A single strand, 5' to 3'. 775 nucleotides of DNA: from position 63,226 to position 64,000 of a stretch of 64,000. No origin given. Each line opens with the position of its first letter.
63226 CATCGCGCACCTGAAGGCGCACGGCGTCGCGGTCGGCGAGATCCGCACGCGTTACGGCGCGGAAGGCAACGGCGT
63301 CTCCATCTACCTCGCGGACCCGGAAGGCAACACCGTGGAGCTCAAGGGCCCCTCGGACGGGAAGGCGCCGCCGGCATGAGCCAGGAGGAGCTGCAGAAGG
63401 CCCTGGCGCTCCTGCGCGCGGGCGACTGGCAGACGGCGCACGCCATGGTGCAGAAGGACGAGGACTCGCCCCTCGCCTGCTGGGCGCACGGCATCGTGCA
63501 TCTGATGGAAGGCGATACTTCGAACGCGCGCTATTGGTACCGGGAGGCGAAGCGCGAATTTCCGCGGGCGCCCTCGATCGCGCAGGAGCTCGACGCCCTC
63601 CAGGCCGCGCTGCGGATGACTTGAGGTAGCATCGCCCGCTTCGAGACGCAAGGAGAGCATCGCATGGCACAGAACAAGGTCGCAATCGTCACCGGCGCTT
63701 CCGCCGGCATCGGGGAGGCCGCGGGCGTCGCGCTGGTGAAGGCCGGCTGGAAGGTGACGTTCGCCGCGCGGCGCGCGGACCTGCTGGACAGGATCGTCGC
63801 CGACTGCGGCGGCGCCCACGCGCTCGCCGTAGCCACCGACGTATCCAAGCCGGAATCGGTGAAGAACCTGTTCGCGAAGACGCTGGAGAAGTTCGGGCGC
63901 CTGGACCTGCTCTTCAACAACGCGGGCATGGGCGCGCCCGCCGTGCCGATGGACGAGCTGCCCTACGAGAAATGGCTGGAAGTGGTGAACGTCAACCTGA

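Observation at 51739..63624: Uncharacterised catabolic island: LIV-type importer + Rieske oxygenase + GS-like ligase + signal-less SBP-fold protein + Cys-rich unknown, flanked by a cupin-HpaB-DUF2848 operon and a VOC gene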

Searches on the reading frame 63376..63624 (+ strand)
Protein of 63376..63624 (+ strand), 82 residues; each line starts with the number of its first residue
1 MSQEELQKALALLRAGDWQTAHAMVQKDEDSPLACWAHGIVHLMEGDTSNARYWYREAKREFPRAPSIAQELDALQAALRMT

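Call 4: search_protein_families(library=pfam, proteins=[window:63376-63624:+], max_evalue=0.01)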
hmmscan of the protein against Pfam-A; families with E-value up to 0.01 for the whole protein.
window:63376-63624:+ (82 aa): 4 families
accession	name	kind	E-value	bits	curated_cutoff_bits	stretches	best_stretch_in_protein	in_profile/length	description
PF13432.12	TPR_16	-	5.3e-05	24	32.7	1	6-66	1-65/65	Tetratricopeptide repeat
PF07219.19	HemY_N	-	0.00059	20.4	31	0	2-29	59-86/107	HemY protein N-terminus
PF07719.23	TPR_2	-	0.0012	19.3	27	0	39-64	8-33/34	Tetratricopeptide repeat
PF13428.12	TPR_14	-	0.0014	19.6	23.5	0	39-72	8-41/44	Tetratricopeptide repeat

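Call 5: search_protein_families(library=ncbifam, proteins=[window:63376-63624:+], max_evalue=0.01)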
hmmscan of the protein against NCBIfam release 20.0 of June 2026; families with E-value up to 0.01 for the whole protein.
window:63376-63624:+ (82 aa): 0 families

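Call 107: search_dna_similar(query=window:63376-63621:+, collection=plasmids, mode=protein, max_rows=25, max_evalue=0.001)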
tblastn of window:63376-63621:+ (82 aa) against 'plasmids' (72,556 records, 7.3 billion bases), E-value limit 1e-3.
Records with a match: 4; places in all: 4; records where one place covers at least 80% of the query: 0.
Best place of each record, by identity: <60% 4.
By first word of the organism name: Skermanella 3; Roseomonas 1.
By predicted mobility (MOB-suite, as given by PLSDB): non-mobilizable 3; mobilizable 1.
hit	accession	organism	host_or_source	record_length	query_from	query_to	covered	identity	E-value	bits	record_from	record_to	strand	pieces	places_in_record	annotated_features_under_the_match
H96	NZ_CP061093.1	Roseomonas marmotae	Marmota himalayana,pure culture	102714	9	62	66%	45.0%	3e-6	50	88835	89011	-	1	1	hypothetical protein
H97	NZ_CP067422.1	Skermanella sp. TT6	Homo sapiens,single cell,skin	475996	16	62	57%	46.8%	4e-5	46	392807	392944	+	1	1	hypothetical protein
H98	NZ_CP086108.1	Skermanella mucosa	single cell,crude oil contaminated ...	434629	16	60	55%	48.9%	4e-5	46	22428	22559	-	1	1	hypothetical protein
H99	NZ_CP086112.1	Skermanella rosea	single cell,hydrocarbon-contaminated ...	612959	16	60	55%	48.9%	5e-5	46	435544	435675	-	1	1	hypothetical protein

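Call 108: get_annotated_region(hit=H96, flank=6000)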
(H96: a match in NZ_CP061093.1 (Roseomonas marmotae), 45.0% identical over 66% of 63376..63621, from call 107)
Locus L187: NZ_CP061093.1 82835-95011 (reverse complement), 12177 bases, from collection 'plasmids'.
description: Roseomonas marmotae strain 1318 plasmid p1318-2
organism: Roseomonas marmotae (NCBI taxid 2768161)
taxonomy: Bacteria; Pseudomonadota; Alphaproteobacteria; Rhodospirillales; Acetobacteraceae; Roseomonas; Roseomonas marmotae
host: -; source: Marmota himalayana,pure culture; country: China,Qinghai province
typing (MOB-suite, as given by PLSDB): non-mobilizable
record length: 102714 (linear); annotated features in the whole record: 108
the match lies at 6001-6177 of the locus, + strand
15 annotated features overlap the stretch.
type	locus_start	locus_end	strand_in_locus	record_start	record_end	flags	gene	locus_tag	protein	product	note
CDS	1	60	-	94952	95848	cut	-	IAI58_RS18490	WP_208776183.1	polysaccharide deacetylase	-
CDS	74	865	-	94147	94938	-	-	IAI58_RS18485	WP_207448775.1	SDR family oxidoreductase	-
CDS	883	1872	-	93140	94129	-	galE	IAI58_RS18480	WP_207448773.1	UDP-glucose 4-epimerase GalE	GO:0006012 - galactose metabolic process [Evidence IEA]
CDS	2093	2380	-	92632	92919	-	-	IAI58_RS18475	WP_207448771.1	type II toxin-antitoxin system RelE/ParE family toxin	GO:0030541 - plasmid partitioning [Evidence IEA]; GO:0051290 - protein heterotetramerization [Evidence IEA]; GO:0009432 ...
CDS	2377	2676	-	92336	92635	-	-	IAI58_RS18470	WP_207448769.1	type II toxin-antitoxin system RelB/DinJ family antitoxin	-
CDS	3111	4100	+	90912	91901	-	-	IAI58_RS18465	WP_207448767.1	tripartite tricarboxylate transporter substrate binding protein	-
CDS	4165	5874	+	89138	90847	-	-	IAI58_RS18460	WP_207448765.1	thiamine pyrophosphate-requiring protein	-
CDS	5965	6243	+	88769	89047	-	-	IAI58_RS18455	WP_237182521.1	hypothetical protein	-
CDS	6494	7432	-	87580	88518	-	-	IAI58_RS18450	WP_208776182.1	LysR family transcriptional regulator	-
CDS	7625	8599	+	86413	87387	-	-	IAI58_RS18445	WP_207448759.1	MBL fold metallo-hydrolase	-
CDS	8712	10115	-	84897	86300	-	-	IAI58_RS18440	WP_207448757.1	HAMP domain-containing sensor histidine kinase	GO:0007165 - signal transduction [Evidence IEA]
CDS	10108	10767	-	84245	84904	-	-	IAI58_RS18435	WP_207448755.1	response regulator transcription factor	GO:0000160 - phosphorelay signal transduction system [Evidence IEA]; GO:0006355 - regulation of DNA-templated ...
CDS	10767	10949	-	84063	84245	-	-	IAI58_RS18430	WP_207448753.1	hypothetical protein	-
CDS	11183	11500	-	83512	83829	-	-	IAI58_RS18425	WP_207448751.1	hypothetical protein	-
CDS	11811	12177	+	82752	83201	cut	-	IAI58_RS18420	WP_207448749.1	(2Fe-2S)-binding protein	-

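Call 110: predict_structure(protein=window:63376-63621:+)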
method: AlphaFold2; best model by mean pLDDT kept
length: 82 residues; sequences in the alignment: 1
mean_pLDDT: 80.8   pTM: 0.65
mean pLDDT of the five models: 80.8, 77.7, 74.3, 73.9, 73.3
residues with pLDDT >= 90: 8; 70-90: 69; 50-70: 5; < 50: 0
segments of 3 or more residues with pLDDT < 50: none
pLDDT, mean of each block of 10 residues (from residue 1): 75 82 77 83 87 90 82 76 54
secondary structure, 60 per line:
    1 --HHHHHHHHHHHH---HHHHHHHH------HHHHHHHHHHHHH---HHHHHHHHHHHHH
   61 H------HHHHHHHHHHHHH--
elements in order: H3-14 H18-25 H32-44 H48-61 H68-80

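Call 112: search_protein_representatives(protein=window:63376-63621:+)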
Query: 82 residues. Proteins with E-value up to 0.001 (for the whole library): 955; up to 1e-10: 148; up to 1e-30: 1. The best 150 are listed.
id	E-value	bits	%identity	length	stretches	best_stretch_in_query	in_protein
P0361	1.6e-31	123.5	69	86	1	2-79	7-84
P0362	1.2e-26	108.1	64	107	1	2-79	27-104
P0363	2.2e-26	107.2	60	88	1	3-79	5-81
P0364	6.2e-25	102.6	59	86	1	2-79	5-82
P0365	2.1e-21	91.4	59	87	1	5-80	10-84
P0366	1.9e-20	88.4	60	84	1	5-77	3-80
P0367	2.5e-20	88.0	59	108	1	6-77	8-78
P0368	2.9e-20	87.8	58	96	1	7-80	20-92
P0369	3.6e-20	87.5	53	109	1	6-81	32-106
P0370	4.5e-20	87.2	58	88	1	3-79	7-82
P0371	1.1e-19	85.9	56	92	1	8-80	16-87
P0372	1.2e-19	85.8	55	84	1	2-79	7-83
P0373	3.0e-19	84.5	53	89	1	3-79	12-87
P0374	3.1e-19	84.5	61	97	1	13-79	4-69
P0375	6.1e-19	83.6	70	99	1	2-57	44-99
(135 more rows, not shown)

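Call 114: fold_search(model_id=the predicted structure, library=pdb)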
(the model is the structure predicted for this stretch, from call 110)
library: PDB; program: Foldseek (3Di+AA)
matches with E <= 10: 621; with E <= 0.001: 0
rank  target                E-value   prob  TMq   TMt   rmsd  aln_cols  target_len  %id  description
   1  2avp                  5.5e-02  1.00  0.69  0.81   1.7        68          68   25  Crystal structure of an 8 repeat consensus TPR superhelix (released 2005-09-13)
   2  1na3_A                1.7e-01  1.00  0.67  0.64   5.1        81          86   22  Design of Stable alpha-Helical Arrays from an Idealized TPR Motif (released 2003-06-03)
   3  5dse_C                1.7e-01  1.00  0.65  0.09   5.1        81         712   22  Crystal Structure of the TTC7B/Hyccin Complex (released 2015-12-02)
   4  6zmd_B                2.2e-01  0.99  0.63  0.18   5.7        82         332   24  Crystal structure of HYPE covalently tethered to BiP bound to AMP-PNP (released 2021-04-14)
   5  1qz2_A                2.3e-01  1.00  0.69  0.22   5.5        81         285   20  Crystal Structure of FKBP52 C-terminal Domain complex with the C-terminal peptide MEEVD of Hsp90 (released 2004-06-22)
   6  4cgq_A                2.3e-01  0.99  0.64  0.59   7.4        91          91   16  Full length Tah1 bound to HSP90 peptide SRMEEVD (released 2014-12-17)
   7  6vfj_B                2.7e-01  0.99  0.65  0.47   6.2        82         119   22  De novo designed icosahedral nanoparticle I53_dn5 (released 2020-08-12)
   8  9qhb                  2.9e-01  1.00  0.66  0.21   1.6        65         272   26  Crystal structure of 16-repeat CTPR protein with eliminated coordination sites (released 2025-10-22)
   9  8ffv_D                2.9e-01  1.00  0.68  0.16   5.2        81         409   20  Cryo-EM structure of the GR-Hsp90-FKBP52 complex (released 2023-11-01)
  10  2wqh                  3.0e-01  1.00  0.71  0.57   4.1        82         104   21  Crystal structure of CTPR3Y3 (released 2010-04-07)
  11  7zub_C                3.0e-01  1.00  0.69  0.21   4.3        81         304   21  Cryo-EM structure of the indirubin-bound Hsp90-XAP2-AHR complex (released 2022-11-23)
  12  8ump_A                3.0e-01  0.99  0.64  0.46   5.3        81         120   22  T33-ml35 - Designed Tetrahedral Protein Cage Using Machine Learning Algorithms (released 2023-11-15)
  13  2ho1_B                3.2e-01  1.00  0.62  0.24   1.3        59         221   27  Functional Characterization of Pseudomonas Aeruginosa pilF (released 2006-07-25)
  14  8chy                  3.2e-01  1.00  0.62  0.20   1.6        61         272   28  Crystal structure of an 8-repeat consensus TPR superhelix with Zinc. (released 2024-02-21)
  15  6vfh_A                3.2e-01  0.99  0.65  0.47   5.2        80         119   22  De novo designed tetrahedral nanoparticle T33_dn10 (released 2020-08-12)
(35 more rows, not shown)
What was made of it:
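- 63376..63624 (+): 82-aa two-repeat TPR-like mini-protein; a recurrent neighbour of the system in this clade. The AF2 model has pLDDT 81 and a TPR fold (calls 110, 114).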

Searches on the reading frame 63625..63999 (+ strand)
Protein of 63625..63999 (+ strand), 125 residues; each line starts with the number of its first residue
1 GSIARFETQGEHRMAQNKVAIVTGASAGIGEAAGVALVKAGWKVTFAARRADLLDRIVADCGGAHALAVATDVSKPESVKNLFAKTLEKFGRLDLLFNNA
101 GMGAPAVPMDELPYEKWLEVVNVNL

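Call 99: search_protein_families(library=pfam, proteins=[window:63625-63999:+], max_evalue=0.00001)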
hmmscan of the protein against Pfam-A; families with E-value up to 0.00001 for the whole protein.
window:63625-63999:+ (125 aa): 2 families
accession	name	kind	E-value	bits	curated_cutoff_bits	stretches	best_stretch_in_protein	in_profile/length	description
PF00106.31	adh_short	-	8.8e-26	91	26.6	1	18-125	1-109/195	short chain dehydrogenase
PF13561.12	adh_short_C2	-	3.1e-17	63.4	27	1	24-125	1-105/236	Enoyl-(Acyl carrier protein) reductase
